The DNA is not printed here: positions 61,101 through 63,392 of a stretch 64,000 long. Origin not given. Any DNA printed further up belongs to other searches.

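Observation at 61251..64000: Amino-acid permease fused to HAMP-PAS-GGDEF: a transporter-sensor for c-di-GMP signalling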

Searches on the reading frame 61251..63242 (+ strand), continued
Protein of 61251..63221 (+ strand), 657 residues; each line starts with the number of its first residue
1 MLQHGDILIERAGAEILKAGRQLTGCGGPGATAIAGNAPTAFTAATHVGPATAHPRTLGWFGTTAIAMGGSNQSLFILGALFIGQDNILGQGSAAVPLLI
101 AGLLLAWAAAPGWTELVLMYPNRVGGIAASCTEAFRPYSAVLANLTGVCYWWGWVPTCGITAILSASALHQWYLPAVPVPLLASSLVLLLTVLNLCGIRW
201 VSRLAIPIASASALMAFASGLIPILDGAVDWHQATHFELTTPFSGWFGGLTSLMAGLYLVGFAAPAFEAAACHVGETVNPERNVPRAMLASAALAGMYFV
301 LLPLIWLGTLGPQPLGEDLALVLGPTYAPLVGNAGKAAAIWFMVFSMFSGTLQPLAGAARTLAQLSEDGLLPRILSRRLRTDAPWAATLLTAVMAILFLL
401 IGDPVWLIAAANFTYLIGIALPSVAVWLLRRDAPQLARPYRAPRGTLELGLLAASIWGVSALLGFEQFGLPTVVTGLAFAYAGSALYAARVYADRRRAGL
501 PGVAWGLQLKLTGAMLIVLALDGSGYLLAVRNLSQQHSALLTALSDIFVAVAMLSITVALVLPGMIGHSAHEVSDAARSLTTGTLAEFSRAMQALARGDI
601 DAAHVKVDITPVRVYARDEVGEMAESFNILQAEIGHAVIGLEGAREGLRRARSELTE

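Call 49: search_protein_families(library=pfam, proteins=[P0150, P0154, P0163, P0171, P0174, P0177, P0185, P0201, P0204, P0206], max_evalue=0.0001)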
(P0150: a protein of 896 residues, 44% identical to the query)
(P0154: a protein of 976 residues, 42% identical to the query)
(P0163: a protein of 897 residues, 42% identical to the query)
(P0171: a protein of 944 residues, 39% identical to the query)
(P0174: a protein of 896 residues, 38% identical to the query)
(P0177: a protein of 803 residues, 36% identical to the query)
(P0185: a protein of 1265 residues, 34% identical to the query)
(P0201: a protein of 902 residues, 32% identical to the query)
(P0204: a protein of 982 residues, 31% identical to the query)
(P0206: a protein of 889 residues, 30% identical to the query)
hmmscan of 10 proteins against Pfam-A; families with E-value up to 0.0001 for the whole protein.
P0150 (896 aa): 4 families
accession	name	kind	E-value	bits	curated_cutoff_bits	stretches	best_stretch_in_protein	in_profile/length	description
PF02518.31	HATPase_c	-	1.9e-22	80.2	26.4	1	785-893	6-110/111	Histidine kinase-, DNA gyrase B-, and HSP90-like ATPase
PF00324.27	AA_permease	-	2.2e-12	46.8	24.6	1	28-449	12-464/470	Amino acid permease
PF00672.30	HAMP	-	1.5e-06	28.8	25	1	537-587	10-52/53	HAMP domain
PF13581.12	HATPase_c_2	-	5.3e-06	26.9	27.4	1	792-857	39-104/127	Histidine kinase-like ATPase domain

P0154 (976 aa): 5 families
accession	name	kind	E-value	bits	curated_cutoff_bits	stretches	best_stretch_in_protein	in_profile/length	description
PF02518.31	HATPase_c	-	1.2e-27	97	26.4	1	864-969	3-110/111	Histidine kinase-, DNA gyrase B-, and HSP90-like ATPase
PF13520.12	AA_permease_2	-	5.6e-26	91.9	27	1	26-423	4-399/427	Amino acid permease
PF00324.27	AA_permease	-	7.7e-18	64.9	24.6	1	51-434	29-426/470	Amino acid permease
PF14501.12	HATPase_c_5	-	1.1e-07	32.2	22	1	867-963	6-98/102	GHKL domain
PF00672.30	HAMP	-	7.2e-06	26.7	25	1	546-594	11-51/53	HAMP domain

P0163 (897 aa): 3 families
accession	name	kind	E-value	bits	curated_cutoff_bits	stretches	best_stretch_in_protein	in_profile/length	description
PF02518.31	HATPase_c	-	4e-22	79.2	26.4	1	790-896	6-110/111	Histidine kinase-, DNA gyrase B-, and HSP90-like ATPase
PF13520.12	AA_permease_2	-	5e-22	78.8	27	1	12-398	1-384/427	Amino acid permease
PF00672.30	HAMP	-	9.1e-05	23.1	25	0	543-589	13-51/53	HAMP domain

P0171 (944 aa): 4 families
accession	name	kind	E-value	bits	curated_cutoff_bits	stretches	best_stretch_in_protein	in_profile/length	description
PF13520.12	AA_permease_2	-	1.1e-23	84.4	27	1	28-429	1-405/427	Amino acid permease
PF02518.31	HATPase_c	-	1.8e-18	67.4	26.4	1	821-930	2-109/111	Histidine kinase-, DNA gyrase B-, and HSP90-like ATPase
PF00324.27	AA_permease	-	3.6e-11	42.9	24.6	1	36-425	5-411/470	Amino acid permease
PF00672.30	HAMP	-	6.7e-06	26.8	25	1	550-598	12-51/53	HAMP domain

P0174 (896 aa): 3 families
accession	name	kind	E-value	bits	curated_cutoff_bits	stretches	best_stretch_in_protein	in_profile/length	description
PF13520.12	AA_permease_2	-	8.7e-25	87.9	27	1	16-406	1-394/427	Amino acid permease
PF00324.27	AA_permease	-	6.1e-20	71.8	24.6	1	20-417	4-415/470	Amino acid permease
PF02518.31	HATPase_c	-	2.3e-05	25.2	26.4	1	788-891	8-109/111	Histidine kinase-, DNA gyrase B-, and HSP90-like ATPase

P0177 (803 aa): 2 families
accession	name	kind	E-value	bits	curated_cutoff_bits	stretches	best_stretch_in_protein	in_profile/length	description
PF13520.12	AA_permease_2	-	6.9e-18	65.2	27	1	16-406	11-399/427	Amino acid permease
PF00672.30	HAMP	-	4e-07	30.7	25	1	528-580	7-51/53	HAMP domain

P0185 (1265 aa): 9 families
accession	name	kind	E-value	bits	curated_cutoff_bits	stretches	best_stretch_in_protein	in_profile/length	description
PF00563.25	EAL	-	8.9e-71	238.4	31.3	1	1016-1251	2-236/236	EAL domain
PF00990.26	GGDEF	-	3.6e-47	160.6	23.8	1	839-996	1-161/161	Diguanylate cyclase, GGDEF domain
PF13520.12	AA_permease_2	-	1.1e-26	94.2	27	1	12-410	5-401/427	Amino acid permease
PF00324.27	AA_permease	-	1.5e-24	87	24.6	1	28-413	21-423/470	Amino acid permease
PF13426.13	PAS_9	-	8.6e-24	84.2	27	2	725-826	2-102/103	PAS domain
PF13188.13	PAS_8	-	2e-10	40.6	21.8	1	718-772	5-55/65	PAS domain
PF08448.16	PAS_4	-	1.2e-08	35.6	23.1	1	734-829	13-109/110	PAS fold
PF00989.32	PAS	-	5e-08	33.4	22.6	0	716-824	3-112/113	PAS fold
PF08447.18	PAS_3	-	5e-05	23.9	25.6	1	738-822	1-89/89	PAS fold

P0201 (902 aa): 1 family
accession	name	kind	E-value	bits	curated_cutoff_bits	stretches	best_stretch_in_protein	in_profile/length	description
PF00324.27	AA_permease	-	8.8e-10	38.3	24.6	1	44-381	23-363/470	Amino acid permease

P0204 (982 aa): 0 families

P0206 (889 aa): 4 families
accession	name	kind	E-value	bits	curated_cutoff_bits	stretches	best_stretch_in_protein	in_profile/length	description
PF02518.31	HATPase_c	-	4.3e-18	66.2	26.4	1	770-878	2-109/111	Histidine kinase-, DNA gyrase B-, and HSP90-like ATPase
PF13520.12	AA_permease_2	-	9.3e-18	64.8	27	1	8-407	2-402/427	Amino acid permease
PF00324.27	AA_permease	-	5.4e-12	45.6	24.6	1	16-441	9-432/470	Amino acid permease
PF14501.12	HATPase_c_5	-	2.7e-07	30.9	22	1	771-861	3-88/102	GHKL domain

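Call 70: search_protein_families(library=ncbifam, alignment_id=A2, max_evalue=0.00001)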
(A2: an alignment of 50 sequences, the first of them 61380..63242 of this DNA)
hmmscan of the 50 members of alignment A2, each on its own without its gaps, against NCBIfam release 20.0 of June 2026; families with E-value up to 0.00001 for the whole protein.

A. member 1, window:61380-63242:+ (621 aa): 13 families
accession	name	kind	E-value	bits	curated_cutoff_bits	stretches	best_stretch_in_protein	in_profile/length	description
NF053774.1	TmaoPremMsil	equivalog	1.2e-37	129.8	690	1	139-450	148-470/520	trimethylamine N-oxide permease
TIGR00911.1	2A0308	subfamily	1e-17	63.8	701.8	1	131-399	164-429/505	L-type amino acid transporter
TIGR00909.1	2A0306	subfamily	2.9e-17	62.7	556.8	1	13-444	3-426/429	amino acid transporter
NF053761.1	BrChAATpBcaP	equivalog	1.3e-14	54.2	690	1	187-401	201-410/460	branched-chain amino acid transporter BcaP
TIGR00908.1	2A0305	equivalog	4e-11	42.5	381.75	1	40-431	28-416/442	ethanolamine permease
NF053662.1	Glu_GABA_anti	equivalog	8.2e-11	41.5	640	1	220-408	199-399/468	glutamate/gamma-aminobutyrate antiporter GadC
TIGR00905.1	2A0302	subfamily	2.6e-09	36.4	409.05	1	70-378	61-364/473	basic amino acid/polyamine antiporter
TIGR03813.2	Gln_GABA_anti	equivalog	1.4e-07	30.9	650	1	71-422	53-418/479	glutamine/gamma-aminobutyrate antiporter GadC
TIGR00906.1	2A0303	subfamily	1.4e-07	30.3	681.7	1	206-409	247-446/602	cationic amino acid transport permease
TIGR00913.1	2A0310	subfamily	6.7e-07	28.4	578.7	0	37-249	21-239/480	amino acid permease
NF008094.0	PRK10836.1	subfamily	3.1e-06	26.2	735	1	20-357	22-361/489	amino acid permease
TIGR01773.1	GABAperm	equivalog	3.3e-06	26.1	678.1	1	36-358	30-351/452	GABA permease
NF007876.0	PRK10580.1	equivalog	3.8e-06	26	736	1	90-365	73-359/457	proline-specific permease ProY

B. families by the number of members that match (of 50 scanned): 19 families
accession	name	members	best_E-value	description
NF053774.1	TmaoPremMsil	50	2.9e-41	trimethylamine N-oxide permease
TIGR00909.1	2A0306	50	1.2e-22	amino acid transporter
TIGR00908.1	2A0305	50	3.8e-22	ethanolamine permease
TIGR00911.1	2A0308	50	9.6e-21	L-type amino acid transporter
NF053761.1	BrChAATpBcaP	50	2.5e-19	branched-chain amino acid transporter BcaP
TIGR00913.1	2A0310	39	2e-10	amino acid permease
NF053662.1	Glu_GABA_anti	28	7.5e-14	glutamate/gamma-aminobutyrate antiporter GadC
TIGR03813.2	Gln_GABA_anti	19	1.2e-11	glutamine/gamma-aminobutyrate antiporter GadC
TIGR00905.1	2A0302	19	2.6e-09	basic amino acid/polyamine antiporter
NF040513.1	antiport_TyrP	18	4.8e-09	tyrosine-tyramine antiporter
NF007876.0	PRK10580.1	13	6.8e-10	proline-specific permease ProY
TIGR01773.1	GABAperm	12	6.2e-09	GABA permease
NF007566.0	PRK10197.1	8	4.1e-11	GABA permease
TIGR00906.1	2A0303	4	1.4e-07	cationic amino acid transport permease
NF008094.0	PRK10836.1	3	2e-07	amino acid permease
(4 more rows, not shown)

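Call 71: search_dna_similar(query=window:61380-63242:+, collection=plasmids, mode=protein, max_evalue=1e-20, max_rows=15)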
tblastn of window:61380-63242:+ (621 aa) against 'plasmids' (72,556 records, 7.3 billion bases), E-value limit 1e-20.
Records with a match: 1; places in all: 1; records where one place covers at least 80% of the query: 1.
Best place of each record, by identity: 60-80% 1.
By first word of the organism name: Paraburkholderia 1.
By predicted mobility (MOB-suite, as given by PLSDB): non-mobilizable 1.
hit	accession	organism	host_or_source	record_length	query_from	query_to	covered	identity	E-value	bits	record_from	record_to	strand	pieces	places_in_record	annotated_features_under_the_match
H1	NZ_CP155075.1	Paraburkholderia sp. PREW-6R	single cell,Phlox subulata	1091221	13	621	98%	67.5%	0e+0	700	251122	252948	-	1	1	none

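Call 72: get_annotated_region(hit=H1, flank=7000)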
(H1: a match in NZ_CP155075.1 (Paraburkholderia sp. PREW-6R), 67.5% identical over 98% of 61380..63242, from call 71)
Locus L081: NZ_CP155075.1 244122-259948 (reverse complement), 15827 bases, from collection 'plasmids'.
description: Paraburkholderia sp. PREW-6R plasmid unnamed1, complete sequence
organism: Paraburkholderia sp. PREW-6R (NCBI taxid 3141544)
taxonomy: Bacteria; Pseudomonadota; Betaproteobacteria; Burkholderiales; Burkholderiaceae; Paraburkholderia; Paraburkholderia sp. PREW-6R
host: -; source: single cell,Phlox subulata; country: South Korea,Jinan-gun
typing (MOB-suite, as given by PLSDB): non-mobilizable
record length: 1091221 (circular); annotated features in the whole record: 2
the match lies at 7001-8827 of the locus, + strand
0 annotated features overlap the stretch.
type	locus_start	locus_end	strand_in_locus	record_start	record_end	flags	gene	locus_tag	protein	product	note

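Call 74: search_protein_families(library=pfam, proteins=[L081:6947-10513:+, L081:5148-6950:+, L081:3101-4795:-, L081:10395-11720:+, L081:11665-12528:+], max_evalue=0.00001)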
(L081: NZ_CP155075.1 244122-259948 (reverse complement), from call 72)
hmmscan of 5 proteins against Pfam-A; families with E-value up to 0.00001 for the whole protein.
L081:6947-10513:+ (1188 aa): 7 families
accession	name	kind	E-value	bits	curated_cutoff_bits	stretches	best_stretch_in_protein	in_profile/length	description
PF02518.31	HATPase_c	-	2.4e-29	102.4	26.4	1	765-878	2-109/111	Histidine kinase-, DNA gyrase B-, and HSP90-like ATPase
PF13520.12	AA_permease_2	-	5.4e-27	95.2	27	1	21-419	1-401/427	Amino acid permease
PF00072.30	Response_reg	-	1.5e-23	83.5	30.2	1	926-1040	1-110/111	Response regulator receiver domain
PF00324.27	AA_permease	-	2.9e-17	63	24.6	1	62-376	35-365/470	Amino acid permease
PF00512.31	HisKA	-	3.1e-16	59.6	26.9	1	652-717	1-66/66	His Kinase A (phospho-acceptor) domain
PF00672.30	HAMP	-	1.3e-08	35.5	25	1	548-596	10-50/53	HAMP domain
PF01627.28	Hpt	-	2.5e-07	31.3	24.6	1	1091-1160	2-71/84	Hpt domain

L081:5148-6950:+ (600 aa): 5 families
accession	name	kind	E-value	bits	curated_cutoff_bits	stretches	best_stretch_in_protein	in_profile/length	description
PF02518.31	HATPase_c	-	1.1e-25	90.7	26.4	1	329-443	1-109/111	Histidine kinase-, DNA gyrase B-, and HSP90-like ATPase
PF00072.30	Response_reg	-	7.7e-19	68.3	30.2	1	470-579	1-109/111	Response regulator receiver domain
PF01590.32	GAF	-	2e-15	57.9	22.4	1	57-184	2-129/133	GAF domain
PF00512.31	HisKA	-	1e-13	51.5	26.9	1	217-281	1-65/66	His Kinase A (phospho-acceptor) domain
PF13185.12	GAF_2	-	2.9e-07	31.2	28.6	1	58-184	5-131/136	GAF domain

L081:3101-4795:- (564 aa): 4 families
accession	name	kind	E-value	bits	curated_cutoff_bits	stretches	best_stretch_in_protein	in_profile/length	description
PF00015.26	MCPsignal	-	1.1e-52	178.8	34.6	1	328-483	3-172/172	Methyl-accepting chemotaxis protein (MCP) signalling domain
PF12729.13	4HB_MCP_1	-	3e-24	86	27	1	6-188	1-181/181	Four helix bundle sensory module for signal transduction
PF00672.30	HAMP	-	5.7e-09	36.6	25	1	212-258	1-47/53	HAMP domain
PF02203.21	TarH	-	3.4e-08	34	25.2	1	5-140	3-142/177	Tar ligand binding domain homologue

L081:10395-11720:+ (441 aa): 2 families
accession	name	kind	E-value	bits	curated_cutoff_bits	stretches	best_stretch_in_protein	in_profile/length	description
PF00563.25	EAL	-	2.3e-61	207.6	31.3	1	181-413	2-235/236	EAL domain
PF00072.30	Response_reg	-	3.1e-14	53.5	30.2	1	46-160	1-110/111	Response regulator receiver domain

L081:11665-12528:+ (287 aa): 1 family
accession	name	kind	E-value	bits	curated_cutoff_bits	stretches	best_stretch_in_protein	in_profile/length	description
PF00072.30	Response_reg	-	2.1e-20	73.4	30.2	1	163-275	1-110/111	Response regulator receiver domain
